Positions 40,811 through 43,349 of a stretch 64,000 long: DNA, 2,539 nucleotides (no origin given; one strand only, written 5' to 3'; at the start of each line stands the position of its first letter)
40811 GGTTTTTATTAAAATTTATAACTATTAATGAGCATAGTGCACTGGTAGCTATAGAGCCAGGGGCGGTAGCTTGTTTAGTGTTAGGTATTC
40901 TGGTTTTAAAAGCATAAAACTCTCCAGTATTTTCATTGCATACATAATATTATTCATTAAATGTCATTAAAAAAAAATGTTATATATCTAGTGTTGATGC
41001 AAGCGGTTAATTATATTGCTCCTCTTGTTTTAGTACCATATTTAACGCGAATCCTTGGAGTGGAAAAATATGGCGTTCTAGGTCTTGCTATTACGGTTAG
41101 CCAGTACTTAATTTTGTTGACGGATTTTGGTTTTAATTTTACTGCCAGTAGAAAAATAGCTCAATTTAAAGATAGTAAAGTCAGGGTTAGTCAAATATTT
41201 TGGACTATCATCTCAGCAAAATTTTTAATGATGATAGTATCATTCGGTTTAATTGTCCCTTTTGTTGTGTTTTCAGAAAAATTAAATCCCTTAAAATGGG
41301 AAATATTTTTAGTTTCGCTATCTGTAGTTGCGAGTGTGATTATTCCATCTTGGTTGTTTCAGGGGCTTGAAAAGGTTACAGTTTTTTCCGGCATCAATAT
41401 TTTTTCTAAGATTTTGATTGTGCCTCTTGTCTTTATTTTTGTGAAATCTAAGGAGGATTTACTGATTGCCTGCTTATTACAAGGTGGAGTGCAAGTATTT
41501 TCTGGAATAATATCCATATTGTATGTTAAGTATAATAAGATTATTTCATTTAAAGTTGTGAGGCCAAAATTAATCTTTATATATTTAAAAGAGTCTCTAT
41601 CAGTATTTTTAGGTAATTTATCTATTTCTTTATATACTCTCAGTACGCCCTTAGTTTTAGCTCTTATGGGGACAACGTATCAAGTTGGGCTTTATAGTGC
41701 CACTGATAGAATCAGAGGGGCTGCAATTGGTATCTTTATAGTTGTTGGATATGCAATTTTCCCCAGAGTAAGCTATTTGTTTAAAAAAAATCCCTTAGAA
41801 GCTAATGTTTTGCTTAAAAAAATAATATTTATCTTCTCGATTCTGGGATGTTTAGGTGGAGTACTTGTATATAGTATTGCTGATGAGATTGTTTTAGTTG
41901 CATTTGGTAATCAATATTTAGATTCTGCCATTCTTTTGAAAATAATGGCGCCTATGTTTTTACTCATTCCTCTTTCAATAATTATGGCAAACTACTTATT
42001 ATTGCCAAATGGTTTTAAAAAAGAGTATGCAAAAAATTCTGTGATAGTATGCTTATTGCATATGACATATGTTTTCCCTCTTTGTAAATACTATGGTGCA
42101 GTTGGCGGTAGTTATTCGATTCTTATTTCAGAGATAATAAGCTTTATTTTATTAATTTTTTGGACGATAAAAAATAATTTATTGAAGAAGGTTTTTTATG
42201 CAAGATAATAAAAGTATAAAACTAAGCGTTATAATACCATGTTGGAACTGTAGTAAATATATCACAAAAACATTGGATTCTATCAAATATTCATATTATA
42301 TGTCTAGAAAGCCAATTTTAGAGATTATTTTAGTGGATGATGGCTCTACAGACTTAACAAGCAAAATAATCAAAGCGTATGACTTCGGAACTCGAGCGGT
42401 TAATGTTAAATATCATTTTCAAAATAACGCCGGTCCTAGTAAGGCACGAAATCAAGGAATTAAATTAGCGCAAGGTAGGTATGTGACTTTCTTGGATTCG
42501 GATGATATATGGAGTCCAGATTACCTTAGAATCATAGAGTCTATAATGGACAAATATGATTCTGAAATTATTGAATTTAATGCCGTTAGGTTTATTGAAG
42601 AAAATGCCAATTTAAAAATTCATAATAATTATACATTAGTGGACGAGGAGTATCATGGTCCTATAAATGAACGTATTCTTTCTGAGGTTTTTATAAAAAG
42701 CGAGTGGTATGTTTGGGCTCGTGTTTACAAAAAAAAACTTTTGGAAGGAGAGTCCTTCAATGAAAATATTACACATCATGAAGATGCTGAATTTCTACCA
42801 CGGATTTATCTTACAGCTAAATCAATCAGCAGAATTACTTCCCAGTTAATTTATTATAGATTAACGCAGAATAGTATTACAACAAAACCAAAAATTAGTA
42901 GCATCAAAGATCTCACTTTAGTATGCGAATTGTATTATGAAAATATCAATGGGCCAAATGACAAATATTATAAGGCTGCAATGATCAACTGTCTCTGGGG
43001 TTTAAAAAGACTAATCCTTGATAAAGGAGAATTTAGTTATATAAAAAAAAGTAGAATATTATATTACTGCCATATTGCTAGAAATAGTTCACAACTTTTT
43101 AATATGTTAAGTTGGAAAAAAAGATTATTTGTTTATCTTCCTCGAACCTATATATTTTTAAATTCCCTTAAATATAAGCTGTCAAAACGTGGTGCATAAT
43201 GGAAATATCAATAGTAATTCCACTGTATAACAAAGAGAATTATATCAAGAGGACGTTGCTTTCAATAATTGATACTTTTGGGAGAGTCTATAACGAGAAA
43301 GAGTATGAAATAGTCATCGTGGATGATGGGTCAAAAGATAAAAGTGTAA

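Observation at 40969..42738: A9 homopolymer tracts inside O-antigen coding sequences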

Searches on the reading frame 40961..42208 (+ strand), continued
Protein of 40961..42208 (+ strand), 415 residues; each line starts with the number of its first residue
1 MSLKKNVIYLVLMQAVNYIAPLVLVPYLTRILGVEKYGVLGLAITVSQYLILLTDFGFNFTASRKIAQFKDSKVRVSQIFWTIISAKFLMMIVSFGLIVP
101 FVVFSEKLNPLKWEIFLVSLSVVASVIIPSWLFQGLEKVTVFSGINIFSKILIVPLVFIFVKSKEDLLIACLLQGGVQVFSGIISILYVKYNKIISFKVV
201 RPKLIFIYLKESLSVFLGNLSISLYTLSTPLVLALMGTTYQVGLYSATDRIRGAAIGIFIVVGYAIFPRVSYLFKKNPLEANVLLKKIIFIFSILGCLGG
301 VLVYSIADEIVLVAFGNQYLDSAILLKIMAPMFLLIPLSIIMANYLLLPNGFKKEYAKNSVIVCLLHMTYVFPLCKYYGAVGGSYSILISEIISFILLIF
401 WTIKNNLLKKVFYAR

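Call 76: list_cluster_members(proteins=[window:40967-42205:+, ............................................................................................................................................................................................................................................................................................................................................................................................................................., window:40967-42205:+])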
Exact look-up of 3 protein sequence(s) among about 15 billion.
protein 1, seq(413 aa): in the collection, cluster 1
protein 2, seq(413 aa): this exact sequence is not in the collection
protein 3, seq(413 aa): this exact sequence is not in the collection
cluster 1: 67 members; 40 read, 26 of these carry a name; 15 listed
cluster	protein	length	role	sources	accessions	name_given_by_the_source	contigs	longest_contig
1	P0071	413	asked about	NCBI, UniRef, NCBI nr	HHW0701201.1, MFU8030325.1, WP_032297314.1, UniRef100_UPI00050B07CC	O160 family O-antigen flippase [Escherichia coli] | O160 family O-antigen flippase n=2 Tax=Escherichia coli TaxID=562 RepID=UPI00050B07CC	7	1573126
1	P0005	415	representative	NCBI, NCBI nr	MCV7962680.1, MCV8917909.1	O160 family O-antigen flippase [Escherichia coli]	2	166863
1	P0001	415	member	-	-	O160 family O-antigen flippase [Escherichia coli] | Putative O-antigen transporter n=2 Tax=Escherichia coli TaxID=562 RepID=A0A3K0W8W1_ECOLX | status=active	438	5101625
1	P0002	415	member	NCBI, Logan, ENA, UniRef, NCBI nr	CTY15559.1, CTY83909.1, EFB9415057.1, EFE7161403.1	O160 family O-antigen flippase [Escherichia coli] | O160 family O-antigen flippase n=2 Tax=Escherichia coli TaxID=562 RepID=UPI0002A30F6C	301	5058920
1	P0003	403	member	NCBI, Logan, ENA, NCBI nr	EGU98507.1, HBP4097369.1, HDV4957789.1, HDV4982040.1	putative O-antigen transporter [Escherichia coli] | putative oligosaccharide translocase [Escherichia coli MS 79-10]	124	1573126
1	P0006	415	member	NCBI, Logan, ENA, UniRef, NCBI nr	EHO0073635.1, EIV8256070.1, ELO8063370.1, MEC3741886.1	O160 family O-antigen flippase [Escherichia coli] | flippase n=1 Tax=Escherichia coli TaxID=562 RepID=UPI001BDB8A95 | oligosaccharide flippase family protein [Escherichia coli]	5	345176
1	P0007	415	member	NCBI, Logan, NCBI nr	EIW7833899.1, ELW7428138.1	O160 family O-antigen flippase [Escherichia coli]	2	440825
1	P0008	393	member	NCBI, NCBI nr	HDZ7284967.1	TPA: O160 family O-antigen flippase, partial [Escherichia coli] | O160 family O-antigen flippase [Escherichia coli]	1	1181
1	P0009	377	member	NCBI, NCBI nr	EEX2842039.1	flippase, partial [Escherichia coli] | flippase [Escherichia coli]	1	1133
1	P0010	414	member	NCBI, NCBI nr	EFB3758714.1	flippase, partial [Escherichia coli] | flippase [Escherichia coli]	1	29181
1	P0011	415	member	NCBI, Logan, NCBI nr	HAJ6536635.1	TPA: flippase [Escherichia coli] | flippase [Escherichia coli]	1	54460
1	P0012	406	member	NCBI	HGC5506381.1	TPA: O160 family O-antigen flippase, partial [Escherichia coli]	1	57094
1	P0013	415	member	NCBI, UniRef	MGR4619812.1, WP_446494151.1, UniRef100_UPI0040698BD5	O160 family O-antigen flippase [Escherichia coli] | O160 family O-antigen flippase n=1 Tax=Escherichia coli TaxID=562 RepID=UPI0040698BD5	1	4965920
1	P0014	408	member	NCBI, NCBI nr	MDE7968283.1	O160 family O-antigen flippase [Escherichia coli]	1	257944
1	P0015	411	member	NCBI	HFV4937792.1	TPA: O160 family O-antigen flippase, partial [Escherichia coli]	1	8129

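Call 77: find_encoding_contigs(protein=P0071, flank=7000, max_places=10)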
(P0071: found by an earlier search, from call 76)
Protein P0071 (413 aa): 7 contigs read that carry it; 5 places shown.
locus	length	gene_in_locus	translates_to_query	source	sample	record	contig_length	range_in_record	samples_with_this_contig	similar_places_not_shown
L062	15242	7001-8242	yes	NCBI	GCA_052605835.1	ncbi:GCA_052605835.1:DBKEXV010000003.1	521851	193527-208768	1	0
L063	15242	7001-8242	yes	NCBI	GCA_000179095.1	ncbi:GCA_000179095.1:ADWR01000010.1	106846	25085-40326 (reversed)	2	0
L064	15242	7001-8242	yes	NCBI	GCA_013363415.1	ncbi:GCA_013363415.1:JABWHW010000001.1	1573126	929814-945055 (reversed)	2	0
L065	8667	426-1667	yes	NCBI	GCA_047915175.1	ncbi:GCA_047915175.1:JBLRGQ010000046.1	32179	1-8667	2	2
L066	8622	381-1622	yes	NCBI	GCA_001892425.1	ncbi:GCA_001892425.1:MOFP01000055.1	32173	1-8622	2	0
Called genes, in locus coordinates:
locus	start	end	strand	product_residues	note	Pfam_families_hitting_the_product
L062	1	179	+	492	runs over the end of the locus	PF01943:Polysacc_synt, PF13440:Polysacc_synt_3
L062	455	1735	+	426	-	PF04230:PS_pyruv_trans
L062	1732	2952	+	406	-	PF13439:Glyco_transf_4 (weak), PF13579:Glyco_trans_4_4 (faint), PF20706:GT4-conflict, PF00534:Glycos_transf_1, PF13692:Glyco_trans_1_4, PF13524:Glyco_trans_1_2 (weak)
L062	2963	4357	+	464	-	PF27800:WcaM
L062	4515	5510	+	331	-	PF01073:3Beta_HSD, PF01370:Epimerase, PF02719:Polysacc_synt_2 (weak), PF04321:RmlD_sub_bind, PF13460:NAD_binding_10, PF16363:GDP_Man_Dehyd, PF07993:NAD_binding_4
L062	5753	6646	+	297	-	PF00483:NTP_transferase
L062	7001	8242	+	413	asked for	PF01943:Polysacc_synt, PF13440:Polysacc_synt_3 (weak)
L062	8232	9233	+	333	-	PF00535:Glycos_transf_2, PF10111:Glyco_tranf_2_2, PF13641:Glyco_tranf_2_3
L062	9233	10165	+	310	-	PF00535:Glycos_transf_2, PF10111:Glyco_tranf_2_2, PF13641:Glyco_tranf_2_3 (weak)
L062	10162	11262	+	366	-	-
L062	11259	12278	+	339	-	PF17101:Stealth_CR1, PF11380:Stealth_CR2, PF17102:Stealth_CR3 (weak)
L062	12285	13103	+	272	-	PF10111:Glyco_tranf_2_2 (faint), PF00535:Glycos_transf_2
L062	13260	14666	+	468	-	PF03446:NAD_binding_2, PF00393:6PGD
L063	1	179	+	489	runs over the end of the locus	PF01943:Polysacc_synt, PF13440:Polysacc_synt_3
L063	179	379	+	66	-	-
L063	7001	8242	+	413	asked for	PF01943:Polysacc_synt, PF13440:Polysacc_synt_3 (weak)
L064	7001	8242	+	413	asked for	PF01943:Polysacc_synt, PF13440:Polysacc_synt_3 (weak)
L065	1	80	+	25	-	?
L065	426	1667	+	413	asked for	PF01943:Polysacc_synt, PF13440:Polysacc_synt_3 (weak)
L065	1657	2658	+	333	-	PF00535:Glycos_transf_2, PF10111:Glyco_tranf_2_2, PF13641:Glyco_tranf_2_3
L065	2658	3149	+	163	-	PF00535:Glycos_transf_2, PF10111:Glyco_tranf_2_2, PF13641:Glyco_tranf_2_3 (weak)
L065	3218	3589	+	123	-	-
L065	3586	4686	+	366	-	-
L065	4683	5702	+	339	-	PF17101:Stealth_CR1, PF11380:Stealth_CR2, PF17102:Stealth_CR3 (weak)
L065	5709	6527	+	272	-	PF10111:Glyco_tranf_2_2 (faint), PF00535:Glycos_transf_2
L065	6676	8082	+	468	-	PF03446:NAD_binding_2, PF00393:6PGD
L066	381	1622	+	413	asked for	PF01943:Polysacc_synt, PF13440:Polysacc_synt_3 (weak)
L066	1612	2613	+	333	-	PF00535:Glycos_transf_2, PF10111:Glyco_tranf_2_2, PF13641:Glyco_tranf_2_3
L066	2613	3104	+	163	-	PF00535:Glycos_transf_2, PF10111:Glyco_tranf_2_2, PF13641:Glyco_tranf_2_3 (weak)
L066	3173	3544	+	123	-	-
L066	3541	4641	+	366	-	-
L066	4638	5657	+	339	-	PF17101:Stealth_CR1, PF11380:Stealth_CR2, PF17102:Stealth_CR3 (weak)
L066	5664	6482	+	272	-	PF10111:Glyco_tranf_2_2 (faint), PF00535:Glycos_transf_2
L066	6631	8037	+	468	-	PF03446:NAD_binding_2, PF00393:6PGD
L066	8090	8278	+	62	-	-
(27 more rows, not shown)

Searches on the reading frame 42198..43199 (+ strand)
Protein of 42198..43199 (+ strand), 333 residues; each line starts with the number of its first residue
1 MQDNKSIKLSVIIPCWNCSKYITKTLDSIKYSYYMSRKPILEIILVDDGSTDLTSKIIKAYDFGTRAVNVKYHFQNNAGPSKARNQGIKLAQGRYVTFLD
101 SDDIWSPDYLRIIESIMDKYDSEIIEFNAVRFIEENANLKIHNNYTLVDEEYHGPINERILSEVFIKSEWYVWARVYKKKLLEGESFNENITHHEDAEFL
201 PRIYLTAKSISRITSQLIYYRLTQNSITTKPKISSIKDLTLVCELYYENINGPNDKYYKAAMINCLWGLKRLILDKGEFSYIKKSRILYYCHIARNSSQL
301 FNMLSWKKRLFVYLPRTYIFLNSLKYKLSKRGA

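Call 6: search_protein_families(library=pfam, proteins=[window:42198-43199:+])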
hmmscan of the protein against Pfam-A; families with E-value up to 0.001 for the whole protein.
window:42198-43199:+ (333 aa): 3 families
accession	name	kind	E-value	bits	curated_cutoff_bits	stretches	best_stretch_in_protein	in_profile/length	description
PF00535.33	Glycos_transf_2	-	3.5e-30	105.6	23.3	1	10-150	1-132/168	Glycosyl transferase family 2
PF10111.15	Glyco_tranf_2_2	-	1.2e-16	61.5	27.3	1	10-221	1-217/276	Glycosyltransferase like family 2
PF13641.12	Glyco_tranf_2_3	-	4.6e-13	50.1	27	1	9-117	3-111/230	Glycosyltransferase like family 2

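Call 64: find_homologous_proteins(query=window:42198-43196:+, max_evalue=1e-20)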
Query window:42198-43196:+ (333 aa): 41 proteins with E <= 1e-20 among 3177 candidates.
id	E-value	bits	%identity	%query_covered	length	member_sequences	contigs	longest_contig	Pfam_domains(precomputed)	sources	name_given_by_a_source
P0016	2.3e-220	748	100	100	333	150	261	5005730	PF10111.15,PF13641.13,PF00535.33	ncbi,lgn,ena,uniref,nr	ncbi:glycosyltransferase family 2 protein [Escherichia coli]|uniref:Glycosyltransferase family 2 pro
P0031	3.8e-91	324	49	98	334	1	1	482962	PF10111.15,PF13641.13,PF00535.33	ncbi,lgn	-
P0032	1.1e-26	112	31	94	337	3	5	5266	PF10111.15,PF13641.13,PF00535.33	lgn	-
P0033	4.3e-26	110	32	72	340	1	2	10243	PF10111.15,PF13641.13,PF00535.33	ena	-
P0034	2.4e-25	107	35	68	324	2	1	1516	PF10111.15,PF13641.13,PF00535.33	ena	-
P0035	2.8e-25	107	31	87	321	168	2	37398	PF10111.15,PF13641.13,PF00535.33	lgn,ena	-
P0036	1.4e-24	105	34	67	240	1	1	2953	PF10111.15,PF13641.13,PF00535.33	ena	-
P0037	8.2e-24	102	35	70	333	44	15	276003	PF10111.15,PF13641.13,PF00535.33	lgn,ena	-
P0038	3.1e-23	100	35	62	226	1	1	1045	PF10111.15,PF13641.13,PF00535.33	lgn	-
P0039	3.5e-23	100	34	66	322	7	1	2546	PF10111.15,PF13506.14,PF13641.13,PF00535.33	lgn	-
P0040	5.8e-23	100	36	69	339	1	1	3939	PF10111.15,PF13641.13,PF00535.33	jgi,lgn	jgi:glycosyltransferase involved in cell wall biosynthesis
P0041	7.3e-23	99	36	66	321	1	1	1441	PF10111.15,PF13641.13,PF00535.33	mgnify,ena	mgnify:CR=1 FL=1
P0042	8.6e-23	99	32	67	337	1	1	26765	PF10111.15,PF13641.13,PF00535.33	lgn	-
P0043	1.0e-22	99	32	97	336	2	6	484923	PF10111.15,PF13641.13,PF00535.33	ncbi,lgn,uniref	ncbi:glycosyltransferase family 2 protein [Bifidobacterium sp.]|uniref:glycosyltransferase family 2 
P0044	1.1e-22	99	33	60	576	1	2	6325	PF10111.15,PF13641.13,PF00535.33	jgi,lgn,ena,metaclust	metaclust:\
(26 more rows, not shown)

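Call 66: find_encoding_contigs(protein=P0031, flank=6000, max_places=3)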
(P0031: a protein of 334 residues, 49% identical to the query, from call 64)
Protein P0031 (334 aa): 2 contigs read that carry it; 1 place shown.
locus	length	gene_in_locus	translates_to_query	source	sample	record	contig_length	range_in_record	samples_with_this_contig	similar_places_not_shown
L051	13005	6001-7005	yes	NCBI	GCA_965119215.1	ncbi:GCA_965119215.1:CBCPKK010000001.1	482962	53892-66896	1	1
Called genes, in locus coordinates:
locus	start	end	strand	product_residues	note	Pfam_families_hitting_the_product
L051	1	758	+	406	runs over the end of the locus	PF13439:Glyco_transf_4 (weak), PF20706:GT4-conflict, PF00534:Glycos_transf_1, PF13692:Glyco_trans_1_4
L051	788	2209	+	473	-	PF27800:WcaM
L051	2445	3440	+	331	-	PF01073:3Beta_HSD, PF01370:Epimerase, PF04321:RmlD_sub_bind, PF13460:NAD_binding_10, PF16363:GDP_Man_Dehyd, PF02719:Polysacc_synt_2 (faint), PF07993:NAD_binding_4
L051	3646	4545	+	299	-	PF00483:NTP_transferase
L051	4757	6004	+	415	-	PF01943:Polysacc_synt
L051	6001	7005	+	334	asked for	PF00535:Glycos_transf_2, PF10111:Glyco_tranf_2_2, PF13641:Glyco_tranf_2_3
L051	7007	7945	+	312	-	PF00535:Glycos_transf_2, PF10111:Glyco_tranf_2_2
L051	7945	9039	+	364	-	-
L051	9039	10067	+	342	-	PF17101:Stealth_CR1, PF11380:Stealth_CR2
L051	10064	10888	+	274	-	PF13641:Glyco_tranf_2_3, PF00535:Glycos_transf_2, PF10111:Glyco_tranf_2_2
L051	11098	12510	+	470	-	PF03446:NAD_binding_2, PF00393:6PGD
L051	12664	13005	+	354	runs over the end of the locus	PF01073:3Beta_HSD, PF01370:Epimerase, PF02719:Polysacc_synt_2, PF04321:RmlD_sub_bind, PF16363:GDP_Man_Dehyd, PF07993:NAD_binding_4 (weak)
